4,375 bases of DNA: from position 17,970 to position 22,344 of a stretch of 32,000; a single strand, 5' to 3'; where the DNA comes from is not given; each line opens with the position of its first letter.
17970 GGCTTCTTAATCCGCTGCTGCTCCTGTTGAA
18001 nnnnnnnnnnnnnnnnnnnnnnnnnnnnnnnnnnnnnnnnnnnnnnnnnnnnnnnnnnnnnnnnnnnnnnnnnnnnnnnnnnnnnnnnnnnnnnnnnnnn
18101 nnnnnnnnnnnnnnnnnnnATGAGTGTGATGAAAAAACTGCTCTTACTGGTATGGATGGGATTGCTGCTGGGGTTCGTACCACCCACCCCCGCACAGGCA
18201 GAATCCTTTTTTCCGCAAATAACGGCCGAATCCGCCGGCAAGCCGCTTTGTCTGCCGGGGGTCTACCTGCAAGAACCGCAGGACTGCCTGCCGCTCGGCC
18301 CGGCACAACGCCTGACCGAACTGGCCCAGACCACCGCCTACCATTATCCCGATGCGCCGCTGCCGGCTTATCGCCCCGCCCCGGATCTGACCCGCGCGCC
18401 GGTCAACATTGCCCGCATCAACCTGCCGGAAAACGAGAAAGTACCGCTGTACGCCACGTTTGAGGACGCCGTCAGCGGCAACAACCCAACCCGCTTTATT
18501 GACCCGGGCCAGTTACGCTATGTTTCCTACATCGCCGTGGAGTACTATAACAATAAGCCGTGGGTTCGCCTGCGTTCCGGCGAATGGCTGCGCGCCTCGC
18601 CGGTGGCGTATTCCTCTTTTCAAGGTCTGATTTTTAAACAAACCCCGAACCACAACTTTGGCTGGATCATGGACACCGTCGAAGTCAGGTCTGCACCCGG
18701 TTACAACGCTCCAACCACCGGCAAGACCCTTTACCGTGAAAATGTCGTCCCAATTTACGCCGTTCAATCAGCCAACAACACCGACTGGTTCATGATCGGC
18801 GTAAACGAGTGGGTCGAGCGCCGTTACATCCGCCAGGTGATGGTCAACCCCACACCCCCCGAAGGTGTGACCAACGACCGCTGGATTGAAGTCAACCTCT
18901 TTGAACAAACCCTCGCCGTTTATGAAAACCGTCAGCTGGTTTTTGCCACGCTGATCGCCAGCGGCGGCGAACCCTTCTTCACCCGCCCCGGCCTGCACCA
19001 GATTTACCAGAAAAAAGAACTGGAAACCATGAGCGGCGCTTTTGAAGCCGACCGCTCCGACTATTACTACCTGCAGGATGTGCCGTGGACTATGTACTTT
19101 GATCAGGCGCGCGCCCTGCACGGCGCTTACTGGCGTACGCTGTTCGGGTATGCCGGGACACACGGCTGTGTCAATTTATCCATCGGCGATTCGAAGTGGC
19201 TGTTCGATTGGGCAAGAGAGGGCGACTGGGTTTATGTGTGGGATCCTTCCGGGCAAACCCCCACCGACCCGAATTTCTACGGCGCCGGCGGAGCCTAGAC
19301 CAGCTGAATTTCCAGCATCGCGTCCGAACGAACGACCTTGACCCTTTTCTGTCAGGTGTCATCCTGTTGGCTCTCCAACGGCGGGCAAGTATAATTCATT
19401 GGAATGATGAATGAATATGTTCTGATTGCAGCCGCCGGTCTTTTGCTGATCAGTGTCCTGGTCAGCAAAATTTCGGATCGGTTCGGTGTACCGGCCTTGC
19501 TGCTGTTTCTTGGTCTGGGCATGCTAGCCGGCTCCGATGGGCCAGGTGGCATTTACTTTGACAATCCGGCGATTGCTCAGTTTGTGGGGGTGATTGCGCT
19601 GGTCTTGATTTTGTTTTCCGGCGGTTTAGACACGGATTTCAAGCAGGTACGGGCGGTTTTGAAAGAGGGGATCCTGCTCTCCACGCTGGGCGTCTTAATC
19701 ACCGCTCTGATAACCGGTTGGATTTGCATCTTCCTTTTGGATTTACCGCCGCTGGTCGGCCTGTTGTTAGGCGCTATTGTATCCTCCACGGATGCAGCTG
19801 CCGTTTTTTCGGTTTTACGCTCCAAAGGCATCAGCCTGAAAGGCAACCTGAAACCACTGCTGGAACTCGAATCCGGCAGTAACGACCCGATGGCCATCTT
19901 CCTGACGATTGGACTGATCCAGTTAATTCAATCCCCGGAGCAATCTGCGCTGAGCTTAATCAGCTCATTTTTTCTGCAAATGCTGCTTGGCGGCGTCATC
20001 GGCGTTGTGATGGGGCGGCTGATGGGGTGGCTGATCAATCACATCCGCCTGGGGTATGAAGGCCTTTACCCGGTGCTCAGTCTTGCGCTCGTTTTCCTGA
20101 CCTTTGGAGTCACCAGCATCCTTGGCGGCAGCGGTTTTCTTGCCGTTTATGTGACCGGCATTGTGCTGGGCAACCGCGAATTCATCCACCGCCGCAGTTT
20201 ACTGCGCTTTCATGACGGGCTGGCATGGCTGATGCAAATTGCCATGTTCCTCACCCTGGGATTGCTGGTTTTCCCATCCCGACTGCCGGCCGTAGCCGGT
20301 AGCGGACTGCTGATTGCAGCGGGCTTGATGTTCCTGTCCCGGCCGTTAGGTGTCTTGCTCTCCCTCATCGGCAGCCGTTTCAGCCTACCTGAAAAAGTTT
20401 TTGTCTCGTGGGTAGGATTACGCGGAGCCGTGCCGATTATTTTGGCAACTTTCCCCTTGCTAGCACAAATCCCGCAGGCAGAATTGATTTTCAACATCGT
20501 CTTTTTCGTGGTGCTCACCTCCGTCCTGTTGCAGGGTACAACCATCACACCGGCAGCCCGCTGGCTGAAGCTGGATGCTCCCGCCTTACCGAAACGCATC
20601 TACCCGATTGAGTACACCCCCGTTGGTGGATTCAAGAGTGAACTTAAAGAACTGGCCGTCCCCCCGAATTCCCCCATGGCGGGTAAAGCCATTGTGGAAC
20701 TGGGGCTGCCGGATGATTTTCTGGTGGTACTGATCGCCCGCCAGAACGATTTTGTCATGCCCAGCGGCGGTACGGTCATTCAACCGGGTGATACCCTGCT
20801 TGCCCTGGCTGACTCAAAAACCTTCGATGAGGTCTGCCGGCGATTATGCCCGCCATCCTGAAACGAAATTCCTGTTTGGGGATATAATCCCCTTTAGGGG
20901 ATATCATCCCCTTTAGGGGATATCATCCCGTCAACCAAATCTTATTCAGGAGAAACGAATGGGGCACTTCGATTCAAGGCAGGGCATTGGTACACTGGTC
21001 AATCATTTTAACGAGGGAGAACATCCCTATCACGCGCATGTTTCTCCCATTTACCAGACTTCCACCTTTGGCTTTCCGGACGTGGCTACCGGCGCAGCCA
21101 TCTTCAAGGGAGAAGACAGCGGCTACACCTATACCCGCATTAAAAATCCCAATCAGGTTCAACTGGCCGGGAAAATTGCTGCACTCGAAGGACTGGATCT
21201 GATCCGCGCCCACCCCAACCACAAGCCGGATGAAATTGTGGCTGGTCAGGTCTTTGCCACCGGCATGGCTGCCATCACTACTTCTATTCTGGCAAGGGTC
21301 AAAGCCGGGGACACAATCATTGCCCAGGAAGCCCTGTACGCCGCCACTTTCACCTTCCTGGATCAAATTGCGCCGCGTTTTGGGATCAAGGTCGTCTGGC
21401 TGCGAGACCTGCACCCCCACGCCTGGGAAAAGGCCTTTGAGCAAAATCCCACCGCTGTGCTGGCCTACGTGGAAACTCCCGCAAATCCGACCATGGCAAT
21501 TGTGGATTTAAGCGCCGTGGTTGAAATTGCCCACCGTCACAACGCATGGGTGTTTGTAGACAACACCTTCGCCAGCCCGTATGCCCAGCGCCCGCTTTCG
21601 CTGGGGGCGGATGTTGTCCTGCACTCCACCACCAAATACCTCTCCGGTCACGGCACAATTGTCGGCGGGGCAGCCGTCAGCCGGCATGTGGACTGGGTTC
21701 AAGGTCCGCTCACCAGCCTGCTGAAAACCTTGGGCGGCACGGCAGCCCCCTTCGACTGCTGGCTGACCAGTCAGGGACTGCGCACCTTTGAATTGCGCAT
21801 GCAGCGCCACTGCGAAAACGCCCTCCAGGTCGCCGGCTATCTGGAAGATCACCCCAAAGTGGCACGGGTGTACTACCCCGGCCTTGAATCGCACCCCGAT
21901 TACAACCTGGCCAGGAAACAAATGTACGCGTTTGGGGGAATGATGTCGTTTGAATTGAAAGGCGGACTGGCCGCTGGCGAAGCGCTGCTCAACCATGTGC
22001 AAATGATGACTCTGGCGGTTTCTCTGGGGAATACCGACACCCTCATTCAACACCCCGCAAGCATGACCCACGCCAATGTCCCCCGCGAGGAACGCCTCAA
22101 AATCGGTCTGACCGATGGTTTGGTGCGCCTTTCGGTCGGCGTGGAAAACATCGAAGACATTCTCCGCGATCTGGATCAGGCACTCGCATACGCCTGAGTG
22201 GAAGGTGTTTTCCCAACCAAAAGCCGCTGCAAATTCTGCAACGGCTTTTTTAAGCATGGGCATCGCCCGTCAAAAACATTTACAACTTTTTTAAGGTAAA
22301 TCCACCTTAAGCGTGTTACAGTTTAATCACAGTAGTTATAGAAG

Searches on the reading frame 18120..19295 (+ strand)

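Call 10: search_protein_families(library=pfam, proteins=[window:18120-19295:+], max_evalue=0.1)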
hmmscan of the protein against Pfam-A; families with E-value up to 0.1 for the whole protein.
window:18120-19295:+ (392 aa): 1 family
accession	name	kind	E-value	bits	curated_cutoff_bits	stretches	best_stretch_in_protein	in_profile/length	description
PF03734.19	YkuD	-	6.9e-20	72.6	23.4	1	253-373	1-146/146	L,D-transpeptidase catalytic domain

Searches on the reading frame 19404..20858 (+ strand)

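Call 14: search_protein_families(library=pfam, proteins=[window:19404-20858:+], max_evalue=0.001)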
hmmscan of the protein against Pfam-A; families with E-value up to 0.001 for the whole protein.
window:19404-20858:+ (485 aa): 2 families
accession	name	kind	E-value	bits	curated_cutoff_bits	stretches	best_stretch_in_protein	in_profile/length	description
PF00999.27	Na_H_Exchanger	-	5.1e-56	190.6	26.2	1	16-387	2-375/375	Sodium/hydrogen exchanger, transmembrane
PF02080.26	TrkA_C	-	6.1e-17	61.7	27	1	416-480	3-69/71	TrkA-C domain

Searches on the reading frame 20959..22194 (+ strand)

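Call 14: search_protein_families(library=pfam, proteins=[window:20959-22194:+], max_evalue=0.001)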
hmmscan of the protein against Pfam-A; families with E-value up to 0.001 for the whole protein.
window:20959-22194:+ (412 aa): 3 families
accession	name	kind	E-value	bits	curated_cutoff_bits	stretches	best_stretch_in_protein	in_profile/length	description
PF01053.26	Cys_Met_Meta_PP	-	9.1e-131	436.3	27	1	15-409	6-380/381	Cys/Met metabolism PLP-dependent enzyme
PF00266.25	Aminotran_5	-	2e-06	27.5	21.5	1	98-233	69-208/371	Aminotransferase class-V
PF00155.27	Aminotran_1_2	-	4.4e-05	23.3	19.7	1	98-232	70-225/361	Aminotransferase class I and II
